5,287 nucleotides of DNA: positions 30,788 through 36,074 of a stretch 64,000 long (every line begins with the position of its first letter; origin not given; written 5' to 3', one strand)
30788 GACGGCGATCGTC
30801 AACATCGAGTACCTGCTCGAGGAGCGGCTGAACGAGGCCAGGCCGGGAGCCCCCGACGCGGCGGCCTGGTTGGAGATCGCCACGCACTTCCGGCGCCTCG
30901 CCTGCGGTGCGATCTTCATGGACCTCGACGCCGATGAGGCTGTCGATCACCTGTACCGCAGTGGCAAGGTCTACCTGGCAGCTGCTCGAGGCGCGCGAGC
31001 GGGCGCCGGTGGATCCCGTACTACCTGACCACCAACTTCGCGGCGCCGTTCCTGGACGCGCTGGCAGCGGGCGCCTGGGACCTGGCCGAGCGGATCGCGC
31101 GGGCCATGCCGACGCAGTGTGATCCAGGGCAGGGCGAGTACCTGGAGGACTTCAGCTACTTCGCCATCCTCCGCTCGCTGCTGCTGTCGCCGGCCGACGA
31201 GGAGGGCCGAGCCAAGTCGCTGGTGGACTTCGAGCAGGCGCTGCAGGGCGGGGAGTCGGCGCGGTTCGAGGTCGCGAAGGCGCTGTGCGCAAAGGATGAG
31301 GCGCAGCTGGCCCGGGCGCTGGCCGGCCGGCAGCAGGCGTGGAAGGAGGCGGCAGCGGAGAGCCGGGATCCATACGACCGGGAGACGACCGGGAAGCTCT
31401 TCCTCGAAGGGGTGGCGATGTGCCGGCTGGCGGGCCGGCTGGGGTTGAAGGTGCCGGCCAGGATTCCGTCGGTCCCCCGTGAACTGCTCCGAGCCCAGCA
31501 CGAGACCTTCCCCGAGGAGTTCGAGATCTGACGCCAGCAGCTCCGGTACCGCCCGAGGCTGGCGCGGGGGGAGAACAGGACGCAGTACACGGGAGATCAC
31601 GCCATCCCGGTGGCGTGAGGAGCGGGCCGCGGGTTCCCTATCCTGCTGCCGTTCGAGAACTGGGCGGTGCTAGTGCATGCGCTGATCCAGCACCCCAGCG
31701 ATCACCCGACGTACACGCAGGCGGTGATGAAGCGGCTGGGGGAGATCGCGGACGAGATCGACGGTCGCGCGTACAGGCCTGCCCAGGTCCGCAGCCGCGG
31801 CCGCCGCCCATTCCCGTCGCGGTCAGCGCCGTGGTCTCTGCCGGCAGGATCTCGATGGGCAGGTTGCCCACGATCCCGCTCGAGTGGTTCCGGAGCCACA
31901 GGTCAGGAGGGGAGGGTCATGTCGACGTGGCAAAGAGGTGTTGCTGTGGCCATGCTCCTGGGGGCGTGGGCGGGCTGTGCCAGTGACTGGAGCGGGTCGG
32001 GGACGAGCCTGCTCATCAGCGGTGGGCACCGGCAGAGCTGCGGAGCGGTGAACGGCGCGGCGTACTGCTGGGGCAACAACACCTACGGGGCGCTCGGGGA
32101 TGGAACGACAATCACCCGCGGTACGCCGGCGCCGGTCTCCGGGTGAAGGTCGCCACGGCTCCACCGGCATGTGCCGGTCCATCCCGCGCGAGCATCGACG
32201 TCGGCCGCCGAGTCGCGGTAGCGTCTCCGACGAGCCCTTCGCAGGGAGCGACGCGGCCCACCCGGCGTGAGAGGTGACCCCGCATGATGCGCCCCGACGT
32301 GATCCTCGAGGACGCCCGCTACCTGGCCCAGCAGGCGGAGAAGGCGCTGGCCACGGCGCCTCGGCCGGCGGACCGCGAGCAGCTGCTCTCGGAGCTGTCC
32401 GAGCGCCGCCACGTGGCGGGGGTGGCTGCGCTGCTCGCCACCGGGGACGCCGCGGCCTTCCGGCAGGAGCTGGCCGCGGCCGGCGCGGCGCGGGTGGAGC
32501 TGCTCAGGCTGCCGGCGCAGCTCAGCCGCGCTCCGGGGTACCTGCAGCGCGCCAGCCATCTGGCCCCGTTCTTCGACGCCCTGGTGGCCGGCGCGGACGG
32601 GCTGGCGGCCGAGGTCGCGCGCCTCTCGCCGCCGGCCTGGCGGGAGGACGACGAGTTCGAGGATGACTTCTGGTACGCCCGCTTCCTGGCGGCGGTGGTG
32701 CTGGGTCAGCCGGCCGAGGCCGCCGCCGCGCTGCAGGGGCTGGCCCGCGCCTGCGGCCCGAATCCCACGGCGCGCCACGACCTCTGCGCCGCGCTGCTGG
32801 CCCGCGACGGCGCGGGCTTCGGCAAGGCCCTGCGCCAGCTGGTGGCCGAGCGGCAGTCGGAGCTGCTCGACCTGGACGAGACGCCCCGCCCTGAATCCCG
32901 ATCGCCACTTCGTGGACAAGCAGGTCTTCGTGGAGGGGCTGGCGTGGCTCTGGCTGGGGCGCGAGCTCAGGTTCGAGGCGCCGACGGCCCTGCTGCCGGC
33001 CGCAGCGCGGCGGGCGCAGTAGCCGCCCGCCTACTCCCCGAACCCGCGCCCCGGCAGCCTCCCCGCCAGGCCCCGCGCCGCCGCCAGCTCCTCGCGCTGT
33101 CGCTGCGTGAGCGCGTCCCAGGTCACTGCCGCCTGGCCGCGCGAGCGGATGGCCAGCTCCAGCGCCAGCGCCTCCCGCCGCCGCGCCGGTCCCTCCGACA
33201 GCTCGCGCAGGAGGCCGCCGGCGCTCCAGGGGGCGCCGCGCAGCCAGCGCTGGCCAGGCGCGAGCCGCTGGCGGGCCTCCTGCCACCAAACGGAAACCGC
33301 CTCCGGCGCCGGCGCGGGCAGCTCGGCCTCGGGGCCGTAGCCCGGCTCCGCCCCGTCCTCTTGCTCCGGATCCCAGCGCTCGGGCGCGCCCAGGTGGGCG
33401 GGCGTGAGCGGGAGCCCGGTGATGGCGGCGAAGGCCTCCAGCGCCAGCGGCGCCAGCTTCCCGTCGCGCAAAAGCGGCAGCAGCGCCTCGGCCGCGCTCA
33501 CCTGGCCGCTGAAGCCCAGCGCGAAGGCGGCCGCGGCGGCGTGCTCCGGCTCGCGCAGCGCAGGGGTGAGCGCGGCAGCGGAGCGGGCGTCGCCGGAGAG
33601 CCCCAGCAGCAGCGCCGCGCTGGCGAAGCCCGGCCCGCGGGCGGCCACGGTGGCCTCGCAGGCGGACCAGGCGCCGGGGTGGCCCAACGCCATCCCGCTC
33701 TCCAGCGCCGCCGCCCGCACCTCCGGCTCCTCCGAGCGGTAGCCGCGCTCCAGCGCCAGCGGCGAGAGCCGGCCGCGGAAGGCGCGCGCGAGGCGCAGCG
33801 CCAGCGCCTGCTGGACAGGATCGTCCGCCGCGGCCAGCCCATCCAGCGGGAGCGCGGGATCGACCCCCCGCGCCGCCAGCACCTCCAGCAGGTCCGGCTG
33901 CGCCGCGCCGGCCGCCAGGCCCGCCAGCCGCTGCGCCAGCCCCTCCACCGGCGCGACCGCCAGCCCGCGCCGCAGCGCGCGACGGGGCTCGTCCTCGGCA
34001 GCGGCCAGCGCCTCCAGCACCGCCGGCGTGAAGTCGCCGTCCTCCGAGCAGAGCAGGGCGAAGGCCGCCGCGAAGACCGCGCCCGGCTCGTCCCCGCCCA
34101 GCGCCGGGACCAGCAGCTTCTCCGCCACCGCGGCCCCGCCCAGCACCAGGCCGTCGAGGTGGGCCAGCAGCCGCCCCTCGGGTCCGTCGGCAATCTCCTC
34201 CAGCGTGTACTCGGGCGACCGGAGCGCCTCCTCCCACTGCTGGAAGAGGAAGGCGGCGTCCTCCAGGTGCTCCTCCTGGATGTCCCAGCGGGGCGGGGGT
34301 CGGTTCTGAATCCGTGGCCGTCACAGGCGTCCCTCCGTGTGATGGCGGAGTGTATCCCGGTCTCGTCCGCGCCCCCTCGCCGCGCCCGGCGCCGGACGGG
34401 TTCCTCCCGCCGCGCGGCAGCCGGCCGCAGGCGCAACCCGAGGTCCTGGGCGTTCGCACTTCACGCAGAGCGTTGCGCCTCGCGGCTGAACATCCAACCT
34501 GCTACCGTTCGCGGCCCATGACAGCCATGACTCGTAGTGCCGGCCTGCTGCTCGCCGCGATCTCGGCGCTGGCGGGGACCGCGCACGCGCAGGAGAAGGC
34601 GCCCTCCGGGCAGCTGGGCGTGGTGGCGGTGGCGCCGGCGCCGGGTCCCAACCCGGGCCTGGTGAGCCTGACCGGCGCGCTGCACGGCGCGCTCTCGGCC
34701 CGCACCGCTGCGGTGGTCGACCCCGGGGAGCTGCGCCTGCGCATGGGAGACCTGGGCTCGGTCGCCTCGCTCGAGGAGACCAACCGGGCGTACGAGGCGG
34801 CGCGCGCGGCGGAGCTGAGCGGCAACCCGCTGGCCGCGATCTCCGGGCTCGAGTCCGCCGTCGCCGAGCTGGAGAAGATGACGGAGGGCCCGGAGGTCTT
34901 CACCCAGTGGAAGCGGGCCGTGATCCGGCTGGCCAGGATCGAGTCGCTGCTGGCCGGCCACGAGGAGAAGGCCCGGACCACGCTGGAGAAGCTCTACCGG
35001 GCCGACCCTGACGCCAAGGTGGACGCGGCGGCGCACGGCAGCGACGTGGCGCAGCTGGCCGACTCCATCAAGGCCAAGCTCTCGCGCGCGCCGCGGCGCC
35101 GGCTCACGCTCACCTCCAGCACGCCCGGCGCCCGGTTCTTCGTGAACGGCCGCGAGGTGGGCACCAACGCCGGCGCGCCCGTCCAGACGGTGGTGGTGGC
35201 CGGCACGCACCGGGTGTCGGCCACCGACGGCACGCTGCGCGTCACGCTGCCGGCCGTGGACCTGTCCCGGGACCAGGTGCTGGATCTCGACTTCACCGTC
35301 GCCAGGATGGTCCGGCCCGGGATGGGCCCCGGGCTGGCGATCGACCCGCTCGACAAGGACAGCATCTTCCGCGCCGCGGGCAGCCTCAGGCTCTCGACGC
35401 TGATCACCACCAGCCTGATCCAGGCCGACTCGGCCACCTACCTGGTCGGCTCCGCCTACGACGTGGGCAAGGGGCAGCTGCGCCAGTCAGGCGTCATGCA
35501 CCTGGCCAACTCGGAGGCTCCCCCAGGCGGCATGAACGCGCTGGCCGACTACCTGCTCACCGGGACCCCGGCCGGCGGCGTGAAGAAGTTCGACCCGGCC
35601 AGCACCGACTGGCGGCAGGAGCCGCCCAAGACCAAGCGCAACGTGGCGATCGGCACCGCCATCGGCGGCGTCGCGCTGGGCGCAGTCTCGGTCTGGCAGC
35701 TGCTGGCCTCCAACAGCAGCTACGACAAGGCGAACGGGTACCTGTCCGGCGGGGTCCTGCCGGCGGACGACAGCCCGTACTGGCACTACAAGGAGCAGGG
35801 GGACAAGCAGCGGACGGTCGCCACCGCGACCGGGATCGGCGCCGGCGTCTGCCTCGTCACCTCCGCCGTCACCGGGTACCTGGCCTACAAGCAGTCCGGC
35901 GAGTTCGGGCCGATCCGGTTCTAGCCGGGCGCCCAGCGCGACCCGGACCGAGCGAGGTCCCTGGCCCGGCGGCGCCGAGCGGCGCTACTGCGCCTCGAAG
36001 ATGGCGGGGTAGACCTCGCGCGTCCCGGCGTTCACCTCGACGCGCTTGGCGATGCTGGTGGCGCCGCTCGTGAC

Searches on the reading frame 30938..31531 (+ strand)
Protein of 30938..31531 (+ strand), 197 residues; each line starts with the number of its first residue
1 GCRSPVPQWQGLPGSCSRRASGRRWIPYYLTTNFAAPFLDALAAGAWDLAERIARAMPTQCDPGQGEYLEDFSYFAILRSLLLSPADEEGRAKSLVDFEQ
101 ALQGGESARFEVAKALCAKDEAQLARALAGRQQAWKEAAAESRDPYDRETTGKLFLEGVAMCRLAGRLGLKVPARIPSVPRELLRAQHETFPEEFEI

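Call 12: search_protein_families(library=pfam, proteins=[window:30938-31531:+], max_evalue=0.01)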
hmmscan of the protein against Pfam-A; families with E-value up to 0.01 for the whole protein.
window:30938-31531:+ (197 aa): 1 family
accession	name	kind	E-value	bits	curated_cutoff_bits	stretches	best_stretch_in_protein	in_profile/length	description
PF15575.11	Imm49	-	1.3e-05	25.3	30.1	1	35-183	55-217/217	Immunity protein 49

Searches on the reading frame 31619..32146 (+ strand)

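Call 81: search_protein_families(library=pfam, proteins=[window:31619-32146:+], max_evalue=0.01)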
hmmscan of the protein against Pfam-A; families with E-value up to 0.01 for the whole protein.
window:31619-32146:+ (175 aa): 3 families
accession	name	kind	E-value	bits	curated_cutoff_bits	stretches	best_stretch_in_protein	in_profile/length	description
PF00415.24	RCC1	-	3e-06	28.2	21.7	1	145-174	1-30/50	Regulator of chromosome condensation (RCC1) repeat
PF25390.1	WD40_RLD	-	0.0022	17.8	150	1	132-173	209-241/363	RCC1-like domain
PF13540.12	RCC1_2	-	0.0056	16.9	22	0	145-157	17-29/30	Regulator of chromosome condensation (RCC1) repeat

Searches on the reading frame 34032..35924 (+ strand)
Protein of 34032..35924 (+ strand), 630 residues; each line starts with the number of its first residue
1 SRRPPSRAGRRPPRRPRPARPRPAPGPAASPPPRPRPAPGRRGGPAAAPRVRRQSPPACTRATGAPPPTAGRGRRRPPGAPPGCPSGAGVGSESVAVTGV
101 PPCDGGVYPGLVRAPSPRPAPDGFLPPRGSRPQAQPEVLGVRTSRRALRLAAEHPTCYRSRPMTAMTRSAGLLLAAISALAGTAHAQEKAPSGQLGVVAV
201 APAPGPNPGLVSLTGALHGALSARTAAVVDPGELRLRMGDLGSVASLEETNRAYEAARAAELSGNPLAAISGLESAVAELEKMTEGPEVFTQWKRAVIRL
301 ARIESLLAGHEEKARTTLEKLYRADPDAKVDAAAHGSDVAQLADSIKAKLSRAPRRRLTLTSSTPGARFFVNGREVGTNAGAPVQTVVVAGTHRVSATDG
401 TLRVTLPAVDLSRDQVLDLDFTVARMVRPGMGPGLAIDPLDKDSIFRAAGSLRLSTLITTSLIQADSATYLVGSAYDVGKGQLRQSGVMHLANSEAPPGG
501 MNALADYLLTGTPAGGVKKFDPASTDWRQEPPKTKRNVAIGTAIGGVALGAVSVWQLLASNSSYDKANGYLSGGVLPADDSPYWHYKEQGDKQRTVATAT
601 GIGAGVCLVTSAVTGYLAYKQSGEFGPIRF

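Call 12: search_protein_families(library=pfam, proteins=[window:34032-35924:+], max_evalue=0.01)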
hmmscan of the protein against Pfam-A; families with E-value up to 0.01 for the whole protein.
window:34032-35924:+ (630 aa): 1 family
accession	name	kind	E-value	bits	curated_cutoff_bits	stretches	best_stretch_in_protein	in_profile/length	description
PF08308.17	PEGA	-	0.0085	16.4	20.8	0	358-396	4-40/71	PEGA domain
